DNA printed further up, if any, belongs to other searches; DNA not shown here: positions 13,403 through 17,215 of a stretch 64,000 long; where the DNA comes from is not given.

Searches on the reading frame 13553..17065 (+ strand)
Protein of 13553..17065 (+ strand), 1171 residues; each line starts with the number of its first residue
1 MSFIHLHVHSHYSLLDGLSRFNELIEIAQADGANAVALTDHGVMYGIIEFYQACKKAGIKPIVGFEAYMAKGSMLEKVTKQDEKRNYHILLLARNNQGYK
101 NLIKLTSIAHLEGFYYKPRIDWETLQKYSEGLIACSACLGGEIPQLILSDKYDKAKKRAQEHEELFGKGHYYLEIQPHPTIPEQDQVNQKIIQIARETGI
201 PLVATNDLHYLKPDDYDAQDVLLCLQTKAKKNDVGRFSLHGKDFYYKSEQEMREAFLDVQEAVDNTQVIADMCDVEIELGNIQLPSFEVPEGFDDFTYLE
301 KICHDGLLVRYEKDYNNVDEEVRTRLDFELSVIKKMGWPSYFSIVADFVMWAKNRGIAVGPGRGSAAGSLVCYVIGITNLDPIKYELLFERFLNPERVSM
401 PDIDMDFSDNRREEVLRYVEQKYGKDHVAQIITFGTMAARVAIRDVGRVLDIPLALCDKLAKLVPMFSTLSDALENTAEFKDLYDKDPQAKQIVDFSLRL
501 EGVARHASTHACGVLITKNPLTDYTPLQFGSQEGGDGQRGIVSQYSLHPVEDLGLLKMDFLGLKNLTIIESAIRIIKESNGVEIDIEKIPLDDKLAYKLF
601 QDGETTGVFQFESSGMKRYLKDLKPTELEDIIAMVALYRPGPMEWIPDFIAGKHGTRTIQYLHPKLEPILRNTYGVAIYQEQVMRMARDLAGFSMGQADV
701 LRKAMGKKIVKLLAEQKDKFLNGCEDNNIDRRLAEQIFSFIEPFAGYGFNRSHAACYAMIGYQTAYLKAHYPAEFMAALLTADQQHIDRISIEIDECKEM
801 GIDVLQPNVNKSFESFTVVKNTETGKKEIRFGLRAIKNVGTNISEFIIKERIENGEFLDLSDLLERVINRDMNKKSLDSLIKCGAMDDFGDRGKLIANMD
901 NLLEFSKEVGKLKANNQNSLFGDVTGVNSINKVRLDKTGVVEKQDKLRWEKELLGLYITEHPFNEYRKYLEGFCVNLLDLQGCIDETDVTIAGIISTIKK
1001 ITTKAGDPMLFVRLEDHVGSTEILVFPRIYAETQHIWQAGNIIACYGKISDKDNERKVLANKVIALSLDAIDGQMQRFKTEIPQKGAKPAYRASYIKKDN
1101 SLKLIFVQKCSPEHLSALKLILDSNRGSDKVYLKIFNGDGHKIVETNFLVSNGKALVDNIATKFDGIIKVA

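Call 63: search_protein_families(library=pfam, proteins=[window:13553-17065:+], max_evalue=0.0001)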
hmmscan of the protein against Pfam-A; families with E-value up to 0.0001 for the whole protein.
window:13553-17065:+ (1171 aa): 5 families
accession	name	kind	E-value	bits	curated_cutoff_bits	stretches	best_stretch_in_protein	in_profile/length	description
PF07733.18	DNA_pol3_alpha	-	2e-100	336.1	23.9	1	298-562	2-260/260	Bacterial DNA polymerase III alpha NTPase domain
PF17657.6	DNA_pol3_finger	-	2.3e-64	216.2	22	1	565-728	1-166/166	Bacterial DNA polymerase III alpha subunit finger domain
PF02811.25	PHP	-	1e-58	198.8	26.4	1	5-178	1-164/164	PHP domain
PF14579.12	HHH_6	-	9.9e-25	87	25.6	1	801-892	1-87/90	Helix-hairpin-helix motif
PF01336.31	tRNA_anti-codon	-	7.1e-08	32.7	27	1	989-1063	1-72/75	OB-fold nucleic acid binding domain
